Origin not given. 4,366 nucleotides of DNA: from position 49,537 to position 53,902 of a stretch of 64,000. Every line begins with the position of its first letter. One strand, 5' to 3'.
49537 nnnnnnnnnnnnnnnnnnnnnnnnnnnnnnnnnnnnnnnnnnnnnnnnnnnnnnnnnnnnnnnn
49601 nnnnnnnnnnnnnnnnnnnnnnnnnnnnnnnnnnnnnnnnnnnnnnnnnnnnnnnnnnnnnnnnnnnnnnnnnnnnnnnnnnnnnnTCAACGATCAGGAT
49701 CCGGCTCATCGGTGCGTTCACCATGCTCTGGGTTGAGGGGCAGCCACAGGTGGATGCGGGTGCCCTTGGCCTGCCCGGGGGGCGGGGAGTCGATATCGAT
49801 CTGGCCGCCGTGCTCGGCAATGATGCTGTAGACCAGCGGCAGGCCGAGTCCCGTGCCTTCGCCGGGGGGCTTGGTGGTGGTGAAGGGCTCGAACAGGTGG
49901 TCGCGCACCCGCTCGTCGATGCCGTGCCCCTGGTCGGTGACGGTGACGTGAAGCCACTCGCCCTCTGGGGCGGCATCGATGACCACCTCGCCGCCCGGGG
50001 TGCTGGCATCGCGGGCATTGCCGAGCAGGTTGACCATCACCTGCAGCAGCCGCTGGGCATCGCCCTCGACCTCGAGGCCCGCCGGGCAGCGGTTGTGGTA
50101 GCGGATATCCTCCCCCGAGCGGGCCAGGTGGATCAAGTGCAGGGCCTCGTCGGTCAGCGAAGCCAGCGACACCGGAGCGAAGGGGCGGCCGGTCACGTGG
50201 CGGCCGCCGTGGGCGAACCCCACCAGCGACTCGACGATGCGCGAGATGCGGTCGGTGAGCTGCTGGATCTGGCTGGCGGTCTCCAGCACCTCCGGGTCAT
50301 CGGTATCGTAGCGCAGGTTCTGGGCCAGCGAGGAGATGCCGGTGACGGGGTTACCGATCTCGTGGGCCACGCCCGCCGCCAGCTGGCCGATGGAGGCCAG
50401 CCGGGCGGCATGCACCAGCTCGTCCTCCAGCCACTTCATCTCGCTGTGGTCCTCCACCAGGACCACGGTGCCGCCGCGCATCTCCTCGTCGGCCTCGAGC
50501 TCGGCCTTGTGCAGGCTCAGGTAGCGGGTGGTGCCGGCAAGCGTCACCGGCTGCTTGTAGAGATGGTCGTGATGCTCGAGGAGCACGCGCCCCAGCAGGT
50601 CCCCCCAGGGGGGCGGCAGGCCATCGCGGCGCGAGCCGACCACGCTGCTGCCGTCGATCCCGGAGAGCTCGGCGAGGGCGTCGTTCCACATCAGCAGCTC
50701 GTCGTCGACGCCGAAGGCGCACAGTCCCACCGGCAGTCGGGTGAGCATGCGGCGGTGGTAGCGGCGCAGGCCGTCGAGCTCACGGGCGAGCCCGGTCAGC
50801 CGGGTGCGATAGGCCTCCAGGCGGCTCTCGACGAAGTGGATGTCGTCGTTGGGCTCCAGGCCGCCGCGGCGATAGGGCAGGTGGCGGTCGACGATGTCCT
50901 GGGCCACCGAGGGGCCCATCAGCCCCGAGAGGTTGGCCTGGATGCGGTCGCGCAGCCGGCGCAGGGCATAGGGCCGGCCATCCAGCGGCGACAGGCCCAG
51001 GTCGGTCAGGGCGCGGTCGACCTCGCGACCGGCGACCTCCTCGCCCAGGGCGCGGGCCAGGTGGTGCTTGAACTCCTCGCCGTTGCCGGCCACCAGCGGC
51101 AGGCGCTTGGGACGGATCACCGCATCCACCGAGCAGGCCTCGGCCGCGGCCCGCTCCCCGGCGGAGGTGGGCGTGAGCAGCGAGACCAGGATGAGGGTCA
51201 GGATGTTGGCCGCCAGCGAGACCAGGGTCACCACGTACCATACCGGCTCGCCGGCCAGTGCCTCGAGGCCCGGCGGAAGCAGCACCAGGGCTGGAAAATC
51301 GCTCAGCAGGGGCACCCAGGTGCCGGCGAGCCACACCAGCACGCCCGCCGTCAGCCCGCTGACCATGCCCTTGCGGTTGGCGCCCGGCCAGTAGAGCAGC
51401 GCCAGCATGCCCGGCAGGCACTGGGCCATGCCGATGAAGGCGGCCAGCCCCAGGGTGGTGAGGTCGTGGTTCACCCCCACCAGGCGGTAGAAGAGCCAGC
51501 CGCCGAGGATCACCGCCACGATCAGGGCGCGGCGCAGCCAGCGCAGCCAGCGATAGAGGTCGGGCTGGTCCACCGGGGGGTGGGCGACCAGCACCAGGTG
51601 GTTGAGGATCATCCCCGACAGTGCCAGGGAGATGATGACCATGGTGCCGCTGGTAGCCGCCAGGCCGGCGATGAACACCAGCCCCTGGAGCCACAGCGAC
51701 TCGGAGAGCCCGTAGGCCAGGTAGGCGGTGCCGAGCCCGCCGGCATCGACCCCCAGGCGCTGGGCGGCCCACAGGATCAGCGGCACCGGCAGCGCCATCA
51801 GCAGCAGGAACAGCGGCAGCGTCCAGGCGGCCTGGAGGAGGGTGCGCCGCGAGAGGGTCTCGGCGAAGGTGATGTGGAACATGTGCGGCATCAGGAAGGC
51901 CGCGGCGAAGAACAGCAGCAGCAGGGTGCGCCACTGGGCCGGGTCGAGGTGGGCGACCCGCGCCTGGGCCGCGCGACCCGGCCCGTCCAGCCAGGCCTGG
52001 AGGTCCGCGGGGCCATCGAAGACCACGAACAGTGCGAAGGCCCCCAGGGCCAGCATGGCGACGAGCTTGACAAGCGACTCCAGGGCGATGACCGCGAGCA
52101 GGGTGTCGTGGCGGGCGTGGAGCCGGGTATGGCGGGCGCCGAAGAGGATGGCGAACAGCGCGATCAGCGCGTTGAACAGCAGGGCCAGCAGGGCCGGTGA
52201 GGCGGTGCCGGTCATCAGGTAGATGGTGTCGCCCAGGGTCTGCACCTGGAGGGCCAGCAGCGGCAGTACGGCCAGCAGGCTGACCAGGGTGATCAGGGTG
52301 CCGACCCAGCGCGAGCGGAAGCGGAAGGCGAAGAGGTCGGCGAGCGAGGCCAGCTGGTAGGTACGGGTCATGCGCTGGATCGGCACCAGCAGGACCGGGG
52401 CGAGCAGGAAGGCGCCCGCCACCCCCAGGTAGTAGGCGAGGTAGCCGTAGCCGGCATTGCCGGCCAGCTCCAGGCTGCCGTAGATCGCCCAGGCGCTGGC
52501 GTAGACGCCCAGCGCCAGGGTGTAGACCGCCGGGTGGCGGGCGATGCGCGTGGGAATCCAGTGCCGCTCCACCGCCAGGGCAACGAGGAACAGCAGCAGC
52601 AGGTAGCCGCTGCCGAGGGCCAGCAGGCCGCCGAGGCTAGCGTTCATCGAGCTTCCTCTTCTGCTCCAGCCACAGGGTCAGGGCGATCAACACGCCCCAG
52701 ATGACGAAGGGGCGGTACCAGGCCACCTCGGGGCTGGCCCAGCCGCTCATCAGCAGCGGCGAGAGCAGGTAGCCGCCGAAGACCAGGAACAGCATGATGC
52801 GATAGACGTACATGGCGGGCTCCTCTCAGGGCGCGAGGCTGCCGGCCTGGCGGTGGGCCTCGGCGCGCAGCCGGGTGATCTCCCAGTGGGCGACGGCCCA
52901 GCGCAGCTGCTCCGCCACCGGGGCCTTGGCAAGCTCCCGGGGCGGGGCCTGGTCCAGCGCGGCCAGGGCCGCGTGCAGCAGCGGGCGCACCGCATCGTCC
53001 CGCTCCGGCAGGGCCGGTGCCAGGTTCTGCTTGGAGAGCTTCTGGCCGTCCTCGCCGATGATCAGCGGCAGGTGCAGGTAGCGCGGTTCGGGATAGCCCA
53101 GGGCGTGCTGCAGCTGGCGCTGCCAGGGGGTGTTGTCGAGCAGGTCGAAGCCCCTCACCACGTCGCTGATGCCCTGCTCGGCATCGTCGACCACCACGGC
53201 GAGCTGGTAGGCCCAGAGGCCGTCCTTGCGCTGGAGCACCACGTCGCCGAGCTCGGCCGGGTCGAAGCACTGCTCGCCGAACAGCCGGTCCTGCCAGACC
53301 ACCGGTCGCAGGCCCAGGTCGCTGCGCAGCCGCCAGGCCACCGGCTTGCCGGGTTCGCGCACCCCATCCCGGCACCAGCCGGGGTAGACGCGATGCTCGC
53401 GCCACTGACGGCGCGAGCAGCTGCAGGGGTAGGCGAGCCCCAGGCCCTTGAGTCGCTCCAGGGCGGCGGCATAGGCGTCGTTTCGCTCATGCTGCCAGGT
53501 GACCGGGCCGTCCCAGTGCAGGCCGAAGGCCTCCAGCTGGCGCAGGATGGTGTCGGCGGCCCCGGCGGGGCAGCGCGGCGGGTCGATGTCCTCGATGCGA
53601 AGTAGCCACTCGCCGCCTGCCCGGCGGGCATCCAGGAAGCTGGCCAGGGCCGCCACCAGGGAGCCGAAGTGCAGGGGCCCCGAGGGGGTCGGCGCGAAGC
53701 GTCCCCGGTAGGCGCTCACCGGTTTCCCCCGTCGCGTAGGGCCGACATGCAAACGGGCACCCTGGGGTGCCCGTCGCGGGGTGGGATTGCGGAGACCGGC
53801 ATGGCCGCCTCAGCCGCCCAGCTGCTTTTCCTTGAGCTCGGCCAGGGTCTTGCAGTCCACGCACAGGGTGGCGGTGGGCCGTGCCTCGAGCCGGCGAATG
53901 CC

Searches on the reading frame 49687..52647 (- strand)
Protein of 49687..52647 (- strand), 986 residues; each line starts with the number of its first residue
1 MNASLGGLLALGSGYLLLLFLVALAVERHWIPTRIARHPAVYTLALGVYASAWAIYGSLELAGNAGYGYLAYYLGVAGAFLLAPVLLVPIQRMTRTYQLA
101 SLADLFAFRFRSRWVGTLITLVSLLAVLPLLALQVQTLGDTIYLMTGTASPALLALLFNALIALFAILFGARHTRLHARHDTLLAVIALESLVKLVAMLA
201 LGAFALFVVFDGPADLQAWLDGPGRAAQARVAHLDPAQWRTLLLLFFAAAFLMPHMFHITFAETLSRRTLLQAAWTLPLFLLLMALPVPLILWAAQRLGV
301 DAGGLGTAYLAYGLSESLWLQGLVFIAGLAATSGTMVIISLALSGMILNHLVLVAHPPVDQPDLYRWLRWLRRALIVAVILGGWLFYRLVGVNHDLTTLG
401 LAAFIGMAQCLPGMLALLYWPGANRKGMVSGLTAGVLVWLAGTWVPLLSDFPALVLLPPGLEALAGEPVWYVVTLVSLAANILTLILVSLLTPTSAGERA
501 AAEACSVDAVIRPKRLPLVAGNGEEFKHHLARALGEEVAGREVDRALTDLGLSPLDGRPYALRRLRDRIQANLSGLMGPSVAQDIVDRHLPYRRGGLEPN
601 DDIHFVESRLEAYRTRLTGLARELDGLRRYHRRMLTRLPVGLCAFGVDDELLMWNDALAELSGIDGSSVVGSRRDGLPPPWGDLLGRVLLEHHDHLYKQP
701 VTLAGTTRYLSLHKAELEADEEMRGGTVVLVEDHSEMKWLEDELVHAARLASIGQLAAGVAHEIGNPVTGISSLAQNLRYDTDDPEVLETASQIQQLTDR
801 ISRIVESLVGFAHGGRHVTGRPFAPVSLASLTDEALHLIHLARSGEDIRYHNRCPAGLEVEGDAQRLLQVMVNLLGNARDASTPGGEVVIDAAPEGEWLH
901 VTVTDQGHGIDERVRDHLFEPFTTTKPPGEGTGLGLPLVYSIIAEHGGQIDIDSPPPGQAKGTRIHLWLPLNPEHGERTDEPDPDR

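Call 5: search_protein_families(library=pfam, proteins=[window:49687-52647:-])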
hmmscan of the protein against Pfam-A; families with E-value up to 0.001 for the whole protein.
window:49687-52647:- (986 aa): 3 families
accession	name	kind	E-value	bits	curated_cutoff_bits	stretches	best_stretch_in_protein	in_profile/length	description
PF02518.31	HATPase_c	-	4.6e-26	91.9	26.4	1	862-972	1-110/111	Histidine kinase-, DNA gyrase B-, and HSP90-like ATPase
PF00512.31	HisKA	-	8.2e-10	39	26.9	1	754-809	3-58/66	His Kinase A (phospho-acceptor) domain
PF13581.12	HATPase_c_2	-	0.00055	20.4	27.4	0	871-944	40-110/127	Histidine kinase-like ATPase domain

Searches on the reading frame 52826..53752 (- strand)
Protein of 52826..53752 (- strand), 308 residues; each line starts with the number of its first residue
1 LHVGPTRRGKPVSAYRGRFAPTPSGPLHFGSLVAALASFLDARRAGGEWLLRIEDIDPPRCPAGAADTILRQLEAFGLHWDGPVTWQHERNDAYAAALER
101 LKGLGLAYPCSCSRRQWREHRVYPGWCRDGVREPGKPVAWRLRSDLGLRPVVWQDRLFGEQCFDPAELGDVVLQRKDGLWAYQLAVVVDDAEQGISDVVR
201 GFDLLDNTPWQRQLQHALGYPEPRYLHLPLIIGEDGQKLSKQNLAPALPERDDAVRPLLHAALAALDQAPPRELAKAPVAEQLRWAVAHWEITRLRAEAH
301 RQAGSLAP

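Call 62: search_protein_families(library=pfam, proteins=[window:52826-53752:-], max_evalue=0.00001)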
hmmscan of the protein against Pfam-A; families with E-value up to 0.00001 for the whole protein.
window:52826-53752:- (308 aa): 1 family
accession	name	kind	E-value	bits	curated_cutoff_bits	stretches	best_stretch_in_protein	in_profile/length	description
PF00749.27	tRNA-synt_1c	-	6.1e-42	144.1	23.4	2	16-121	3-108/314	tRNA synthetases class I (E and Q), catalytic domain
